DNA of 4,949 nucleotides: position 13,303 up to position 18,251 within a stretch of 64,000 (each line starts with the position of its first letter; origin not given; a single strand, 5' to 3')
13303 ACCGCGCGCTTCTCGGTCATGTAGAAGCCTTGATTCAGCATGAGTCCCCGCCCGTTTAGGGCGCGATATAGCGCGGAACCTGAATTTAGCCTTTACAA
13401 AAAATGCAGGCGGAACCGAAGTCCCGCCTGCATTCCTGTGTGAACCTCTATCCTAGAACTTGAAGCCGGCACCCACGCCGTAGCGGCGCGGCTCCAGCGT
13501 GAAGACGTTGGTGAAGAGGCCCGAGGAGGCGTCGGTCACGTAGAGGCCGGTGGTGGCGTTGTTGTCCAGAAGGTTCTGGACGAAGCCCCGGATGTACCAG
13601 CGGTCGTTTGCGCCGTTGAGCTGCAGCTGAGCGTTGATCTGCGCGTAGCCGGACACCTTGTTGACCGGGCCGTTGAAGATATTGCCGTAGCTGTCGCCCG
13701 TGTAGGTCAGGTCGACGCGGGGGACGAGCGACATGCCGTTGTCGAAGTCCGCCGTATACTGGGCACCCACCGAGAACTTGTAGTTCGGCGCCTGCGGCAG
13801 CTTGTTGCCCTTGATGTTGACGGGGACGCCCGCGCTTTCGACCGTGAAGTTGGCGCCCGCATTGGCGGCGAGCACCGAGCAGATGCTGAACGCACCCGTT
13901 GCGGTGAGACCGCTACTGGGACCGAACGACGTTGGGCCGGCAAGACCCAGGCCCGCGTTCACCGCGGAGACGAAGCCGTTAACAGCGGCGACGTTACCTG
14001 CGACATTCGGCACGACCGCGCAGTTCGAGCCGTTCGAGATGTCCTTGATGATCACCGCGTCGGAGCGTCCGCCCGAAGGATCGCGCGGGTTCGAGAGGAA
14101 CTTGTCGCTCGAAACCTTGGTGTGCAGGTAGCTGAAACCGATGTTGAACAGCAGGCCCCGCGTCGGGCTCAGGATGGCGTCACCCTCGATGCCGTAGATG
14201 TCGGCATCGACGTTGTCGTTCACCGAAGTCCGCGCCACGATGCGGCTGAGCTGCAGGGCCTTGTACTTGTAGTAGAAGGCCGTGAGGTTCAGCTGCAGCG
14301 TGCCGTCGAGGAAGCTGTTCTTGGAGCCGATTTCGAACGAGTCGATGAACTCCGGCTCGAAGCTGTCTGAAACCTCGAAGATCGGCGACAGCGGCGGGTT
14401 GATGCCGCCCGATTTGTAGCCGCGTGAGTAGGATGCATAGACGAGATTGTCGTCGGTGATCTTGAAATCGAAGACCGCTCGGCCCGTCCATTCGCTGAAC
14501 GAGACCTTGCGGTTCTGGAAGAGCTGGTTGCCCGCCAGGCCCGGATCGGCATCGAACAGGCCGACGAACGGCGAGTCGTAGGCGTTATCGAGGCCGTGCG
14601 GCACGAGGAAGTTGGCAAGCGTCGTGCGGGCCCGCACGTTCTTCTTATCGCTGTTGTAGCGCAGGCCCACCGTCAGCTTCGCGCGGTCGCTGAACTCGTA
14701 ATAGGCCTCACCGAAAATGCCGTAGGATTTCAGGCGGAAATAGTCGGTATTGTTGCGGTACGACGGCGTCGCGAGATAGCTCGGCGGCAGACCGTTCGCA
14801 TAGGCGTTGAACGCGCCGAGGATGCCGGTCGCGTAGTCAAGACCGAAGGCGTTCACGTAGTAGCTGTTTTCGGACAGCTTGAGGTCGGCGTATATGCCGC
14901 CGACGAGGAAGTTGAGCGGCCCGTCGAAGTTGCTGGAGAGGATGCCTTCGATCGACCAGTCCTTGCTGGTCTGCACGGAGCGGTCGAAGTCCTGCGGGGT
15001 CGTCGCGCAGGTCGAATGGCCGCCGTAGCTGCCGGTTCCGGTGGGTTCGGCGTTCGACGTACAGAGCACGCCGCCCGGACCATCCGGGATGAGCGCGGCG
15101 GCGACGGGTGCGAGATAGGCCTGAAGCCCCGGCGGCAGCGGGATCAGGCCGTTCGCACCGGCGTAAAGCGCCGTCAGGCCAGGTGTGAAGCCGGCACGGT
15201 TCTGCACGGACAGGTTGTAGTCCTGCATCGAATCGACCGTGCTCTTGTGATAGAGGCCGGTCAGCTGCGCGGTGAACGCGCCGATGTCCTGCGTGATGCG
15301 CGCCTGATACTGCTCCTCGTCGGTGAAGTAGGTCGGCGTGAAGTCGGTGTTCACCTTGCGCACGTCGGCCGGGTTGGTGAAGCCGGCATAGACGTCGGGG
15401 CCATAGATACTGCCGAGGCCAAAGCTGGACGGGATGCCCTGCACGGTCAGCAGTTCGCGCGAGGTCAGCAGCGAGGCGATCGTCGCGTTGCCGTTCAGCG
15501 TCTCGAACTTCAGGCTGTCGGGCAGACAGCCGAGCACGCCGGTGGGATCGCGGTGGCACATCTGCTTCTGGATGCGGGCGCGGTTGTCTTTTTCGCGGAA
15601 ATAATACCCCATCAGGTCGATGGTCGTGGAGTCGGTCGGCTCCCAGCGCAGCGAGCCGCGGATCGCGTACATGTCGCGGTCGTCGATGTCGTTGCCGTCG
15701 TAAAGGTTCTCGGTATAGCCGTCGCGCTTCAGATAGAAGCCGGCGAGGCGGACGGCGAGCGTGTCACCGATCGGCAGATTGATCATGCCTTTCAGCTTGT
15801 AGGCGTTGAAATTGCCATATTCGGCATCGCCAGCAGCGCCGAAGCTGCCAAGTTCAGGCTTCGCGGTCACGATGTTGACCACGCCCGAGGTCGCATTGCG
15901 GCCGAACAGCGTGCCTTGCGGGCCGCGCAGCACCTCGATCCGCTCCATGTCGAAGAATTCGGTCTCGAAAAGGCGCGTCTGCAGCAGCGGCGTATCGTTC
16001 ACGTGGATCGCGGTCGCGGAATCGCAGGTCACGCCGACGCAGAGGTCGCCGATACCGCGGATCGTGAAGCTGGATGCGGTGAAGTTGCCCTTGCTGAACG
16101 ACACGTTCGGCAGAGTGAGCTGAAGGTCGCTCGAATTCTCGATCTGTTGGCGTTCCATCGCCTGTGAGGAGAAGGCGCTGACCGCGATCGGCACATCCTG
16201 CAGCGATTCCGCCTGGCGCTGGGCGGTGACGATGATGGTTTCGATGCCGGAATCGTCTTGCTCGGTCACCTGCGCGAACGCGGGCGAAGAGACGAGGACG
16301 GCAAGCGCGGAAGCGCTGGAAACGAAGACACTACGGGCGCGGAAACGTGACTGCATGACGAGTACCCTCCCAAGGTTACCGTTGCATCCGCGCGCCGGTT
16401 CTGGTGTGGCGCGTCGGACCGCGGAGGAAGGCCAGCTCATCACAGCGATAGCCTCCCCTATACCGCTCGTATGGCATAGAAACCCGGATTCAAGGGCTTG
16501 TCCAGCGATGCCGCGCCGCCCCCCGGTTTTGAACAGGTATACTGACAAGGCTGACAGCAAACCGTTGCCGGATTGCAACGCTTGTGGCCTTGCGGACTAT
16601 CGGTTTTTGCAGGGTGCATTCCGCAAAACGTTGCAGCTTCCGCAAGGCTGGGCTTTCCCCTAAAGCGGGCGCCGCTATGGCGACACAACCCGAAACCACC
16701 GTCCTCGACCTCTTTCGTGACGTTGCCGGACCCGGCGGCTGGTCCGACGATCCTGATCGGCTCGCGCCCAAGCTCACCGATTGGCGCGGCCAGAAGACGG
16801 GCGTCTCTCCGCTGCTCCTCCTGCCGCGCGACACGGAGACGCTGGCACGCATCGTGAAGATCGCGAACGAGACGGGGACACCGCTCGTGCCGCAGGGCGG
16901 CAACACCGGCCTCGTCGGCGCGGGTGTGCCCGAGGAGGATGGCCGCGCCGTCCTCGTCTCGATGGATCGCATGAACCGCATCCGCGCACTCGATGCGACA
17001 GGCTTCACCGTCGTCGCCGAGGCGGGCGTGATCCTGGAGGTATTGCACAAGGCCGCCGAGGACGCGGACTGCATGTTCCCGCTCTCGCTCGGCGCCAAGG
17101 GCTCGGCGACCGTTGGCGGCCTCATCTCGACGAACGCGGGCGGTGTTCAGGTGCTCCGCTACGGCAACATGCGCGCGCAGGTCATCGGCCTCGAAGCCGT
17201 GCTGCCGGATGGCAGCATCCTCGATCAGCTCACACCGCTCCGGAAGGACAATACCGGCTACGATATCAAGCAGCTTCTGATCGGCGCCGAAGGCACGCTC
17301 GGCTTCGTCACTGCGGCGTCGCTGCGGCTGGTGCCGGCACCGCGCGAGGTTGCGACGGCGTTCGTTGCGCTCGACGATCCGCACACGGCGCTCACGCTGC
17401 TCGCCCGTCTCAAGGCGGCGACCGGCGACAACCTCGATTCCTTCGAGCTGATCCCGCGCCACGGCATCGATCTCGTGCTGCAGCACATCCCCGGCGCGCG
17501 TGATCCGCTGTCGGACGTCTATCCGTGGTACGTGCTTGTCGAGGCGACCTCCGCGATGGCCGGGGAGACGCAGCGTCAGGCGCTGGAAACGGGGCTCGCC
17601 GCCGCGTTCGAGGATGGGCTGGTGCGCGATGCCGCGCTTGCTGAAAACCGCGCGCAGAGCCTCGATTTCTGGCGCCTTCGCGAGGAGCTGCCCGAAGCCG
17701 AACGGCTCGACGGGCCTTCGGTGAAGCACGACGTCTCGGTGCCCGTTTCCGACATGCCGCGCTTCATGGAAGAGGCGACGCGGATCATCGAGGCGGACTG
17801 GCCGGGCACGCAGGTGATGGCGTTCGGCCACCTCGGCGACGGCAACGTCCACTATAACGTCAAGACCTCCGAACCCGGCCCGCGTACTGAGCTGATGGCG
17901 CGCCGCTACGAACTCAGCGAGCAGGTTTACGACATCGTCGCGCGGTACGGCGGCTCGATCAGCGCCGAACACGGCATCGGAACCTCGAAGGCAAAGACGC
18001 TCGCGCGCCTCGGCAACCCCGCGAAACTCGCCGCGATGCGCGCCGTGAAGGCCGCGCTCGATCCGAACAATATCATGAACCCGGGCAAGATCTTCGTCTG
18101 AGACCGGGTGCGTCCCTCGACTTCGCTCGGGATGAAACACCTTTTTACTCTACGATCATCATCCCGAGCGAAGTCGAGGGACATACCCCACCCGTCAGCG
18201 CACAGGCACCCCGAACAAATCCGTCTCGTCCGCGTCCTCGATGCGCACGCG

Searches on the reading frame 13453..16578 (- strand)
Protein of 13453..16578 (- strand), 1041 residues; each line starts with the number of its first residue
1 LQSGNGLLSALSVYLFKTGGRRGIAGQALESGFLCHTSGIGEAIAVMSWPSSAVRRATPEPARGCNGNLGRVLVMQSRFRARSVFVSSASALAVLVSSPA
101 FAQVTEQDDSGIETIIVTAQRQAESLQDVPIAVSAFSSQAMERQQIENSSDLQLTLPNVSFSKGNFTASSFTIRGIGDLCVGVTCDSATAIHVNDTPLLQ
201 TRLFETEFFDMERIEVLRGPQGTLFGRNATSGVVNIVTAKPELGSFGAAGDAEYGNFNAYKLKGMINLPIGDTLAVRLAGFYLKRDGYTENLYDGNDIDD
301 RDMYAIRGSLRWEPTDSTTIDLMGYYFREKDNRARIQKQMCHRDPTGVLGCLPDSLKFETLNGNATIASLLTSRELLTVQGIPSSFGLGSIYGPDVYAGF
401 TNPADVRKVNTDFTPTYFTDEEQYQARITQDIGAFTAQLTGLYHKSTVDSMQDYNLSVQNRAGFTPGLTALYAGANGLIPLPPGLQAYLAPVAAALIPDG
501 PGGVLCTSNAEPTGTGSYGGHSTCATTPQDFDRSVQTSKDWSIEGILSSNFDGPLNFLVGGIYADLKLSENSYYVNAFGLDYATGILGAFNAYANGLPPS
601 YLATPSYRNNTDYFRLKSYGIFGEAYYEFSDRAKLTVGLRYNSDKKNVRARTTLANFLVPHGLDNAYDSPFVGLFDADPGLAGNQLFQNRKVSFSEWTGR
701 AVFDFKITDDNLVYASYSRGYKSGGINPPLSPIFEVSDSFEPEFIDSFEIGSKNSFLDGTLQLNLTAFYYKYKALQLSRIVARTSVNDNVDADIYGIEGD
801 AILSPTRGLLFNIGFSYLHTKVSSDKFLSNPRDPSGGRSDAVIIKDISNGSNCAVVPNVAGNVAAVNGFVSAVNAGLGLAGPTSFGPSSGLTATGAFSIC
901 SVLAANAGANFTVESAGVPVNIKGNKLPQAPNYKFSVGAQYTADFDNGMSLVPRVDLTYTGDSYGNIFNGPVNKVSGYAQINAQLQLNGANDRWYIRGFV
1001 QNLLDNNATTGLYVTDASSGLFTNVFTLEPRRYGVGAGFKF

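Call 39: search_protein_families(library=pfam, proteins=[window:13453-16578:-])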
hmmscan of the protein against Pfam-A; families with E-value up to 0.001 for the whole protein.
window:13453-16578:- (1041 aa): 2 families
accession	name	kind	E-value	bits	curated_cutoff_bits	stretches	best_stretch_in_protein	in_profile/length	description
PF00593.30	TonB_dep_Rec_b-barrel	-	3.3e-29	103.5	27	1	398-1003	19-436/436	TonB dependent receptor-like, beta-barrel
PF07715.20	Plug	-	3.7e-19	69.6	23.9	1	126-233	2-107/107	TonB-dependent Receptor Plug Domain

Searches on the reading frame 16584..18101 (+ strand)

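Call 39: search_protein_families(library=pfam, proteins=[window:16584-18101:+])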
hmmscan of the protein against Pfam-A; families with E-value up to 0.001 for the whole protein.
window:16584-18101:+ (505 aa): 2 families
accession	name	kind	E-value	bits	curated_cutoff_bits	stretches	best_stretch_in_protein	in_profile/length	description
PF02913.24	FAD-oxidase_C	-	1.5e-52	179.2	21.2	1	253-503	2-248/248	FAD linked oxidases, C-terminal domain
PF01565.28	FAD_binding_4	-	4.9e-36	123.9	26.4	1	78-213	4-136/139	FAD binding domain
